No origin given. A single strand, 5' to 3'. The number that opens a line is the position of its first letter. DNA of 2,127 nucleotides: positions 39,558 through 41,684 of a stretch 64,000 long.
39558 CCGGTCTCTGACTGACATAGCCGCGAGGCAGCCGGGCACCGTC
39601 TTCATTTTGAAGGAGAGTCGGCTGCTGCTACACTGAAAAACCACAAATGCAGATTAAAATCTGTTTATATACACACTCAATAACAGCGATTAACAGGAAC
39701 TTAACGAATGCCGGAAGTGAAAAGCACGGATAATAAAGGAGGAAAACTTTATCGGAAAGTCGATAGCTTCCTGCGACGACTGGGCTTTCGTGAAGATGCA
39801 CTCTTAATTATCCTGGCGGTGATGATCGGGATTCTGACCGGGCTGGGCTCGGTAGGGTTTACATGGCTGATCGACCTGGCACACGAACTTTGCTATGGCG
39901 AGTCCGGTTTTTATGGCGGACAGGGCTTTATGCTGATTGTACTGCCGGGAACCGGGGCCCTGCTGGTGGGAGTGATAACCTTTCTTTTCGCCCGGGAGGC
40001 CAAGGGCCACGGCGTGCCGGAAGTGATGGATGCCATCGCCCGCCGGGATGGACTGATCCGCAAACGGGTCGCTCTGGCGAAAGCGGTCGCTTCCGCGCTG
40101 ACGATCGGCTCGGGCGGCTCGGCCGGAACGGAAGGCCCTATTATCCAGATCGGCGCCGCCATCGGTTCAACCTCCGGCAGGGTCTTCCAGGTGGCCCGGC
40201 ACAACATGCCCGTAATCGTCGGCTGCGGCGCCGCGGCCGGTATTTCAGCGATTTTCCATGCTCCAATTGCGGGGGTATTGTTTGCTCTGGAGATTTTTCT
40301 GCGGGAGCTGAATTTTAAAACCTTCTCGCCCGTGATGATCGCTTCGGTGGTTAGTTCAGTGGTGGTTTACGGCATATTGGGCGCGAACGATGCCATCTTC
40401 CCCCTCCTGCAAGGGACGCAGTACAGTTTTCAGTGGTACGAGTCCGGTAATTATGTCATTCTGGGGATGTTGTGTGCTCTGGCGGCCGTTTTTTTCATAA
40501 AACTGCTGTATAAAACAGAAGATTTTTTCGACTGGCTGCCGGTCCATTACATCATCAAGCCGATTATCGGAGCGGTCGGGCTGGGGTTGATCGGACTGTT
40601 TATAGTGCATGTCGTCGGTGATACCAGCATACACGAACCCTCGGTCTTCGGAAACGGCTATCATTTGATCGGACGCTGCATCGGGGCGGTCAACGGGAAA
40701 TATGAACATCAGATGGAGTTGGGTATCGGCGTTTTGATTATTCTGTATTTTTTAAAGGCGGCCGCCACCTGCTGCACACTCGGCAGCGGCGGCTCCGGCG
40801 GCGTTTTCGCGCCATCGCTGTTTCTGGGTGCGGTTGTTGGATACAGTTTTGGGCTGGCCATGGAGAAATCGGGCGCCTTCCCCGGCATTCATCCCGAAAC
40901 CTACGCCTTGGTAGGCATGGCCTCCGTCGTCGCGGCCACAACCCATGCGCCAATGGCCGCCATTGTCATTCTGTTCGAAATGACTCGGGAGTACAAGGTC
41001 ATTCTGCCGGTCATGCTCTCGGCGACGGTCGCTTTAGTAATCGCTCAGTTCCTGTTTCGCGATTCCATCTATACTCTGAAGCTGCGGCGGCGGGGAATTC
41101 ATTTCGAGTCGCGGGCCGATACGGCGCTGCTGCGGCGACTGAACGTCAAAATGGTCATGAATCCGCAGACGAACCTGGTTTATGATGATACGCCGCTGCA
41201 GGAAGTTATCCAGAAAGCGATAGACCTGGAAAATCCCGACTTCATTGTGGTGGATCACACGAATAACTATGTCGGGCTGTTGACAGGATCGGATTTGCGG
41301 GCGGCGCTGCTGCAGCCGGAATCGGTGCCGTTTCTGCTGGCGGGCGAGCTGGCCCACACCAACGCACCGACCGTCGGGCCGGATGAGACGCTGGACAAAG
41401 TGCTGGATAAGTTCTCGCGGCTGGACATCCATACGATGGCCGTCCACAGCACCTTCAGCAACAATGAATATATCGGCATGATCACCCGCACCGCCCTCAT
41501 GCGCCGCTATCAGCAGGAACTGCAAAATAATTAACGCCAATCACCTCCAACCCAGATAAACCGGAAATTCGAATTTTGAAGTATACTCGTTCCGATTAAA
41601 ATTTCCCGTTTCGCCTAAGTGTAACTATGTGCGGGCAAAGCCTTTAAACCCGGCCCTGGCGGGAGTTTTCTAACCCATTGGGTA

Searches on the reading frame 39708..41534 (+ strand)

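Call 12: search_protein_families(library=ncbifam, proteins=[window:39708-41534:+])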
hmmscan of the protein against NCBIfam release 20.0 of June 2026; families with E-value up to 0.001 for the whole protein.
window:39708-41534:+ (608 aa): 5 families
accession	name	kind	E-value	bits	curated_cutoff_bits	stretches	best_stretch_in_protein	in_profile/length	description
NF002505.0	PRK01862.1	equivalog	1.6e-97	327.6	482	1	29-603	20-572/577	ClcB-like voltage-gated chloride channel protein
NF003640.0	PRK05277.1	equivalog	4.9e-68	229.9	350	1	29-465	29-452/471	H(+)/Cl(-) exchange transporter ClcA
NF002437.0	PRK01610.1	equivalog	2.7e-43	148.6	425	1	74-456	62-422/429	voltage-gated ClC-type chloride channel ClcB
NF041630.1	CBS_CbpB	equivalog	1.6e-05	24.8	125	0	470-527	73-128/143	cyclic-di-AMP-binding protein CbpB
NF041552.1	TF_PrdR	equivalog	2.1e-05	23.1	795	1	478-606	6-130/577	sigma-54 dependent transcriptional regulator PrdR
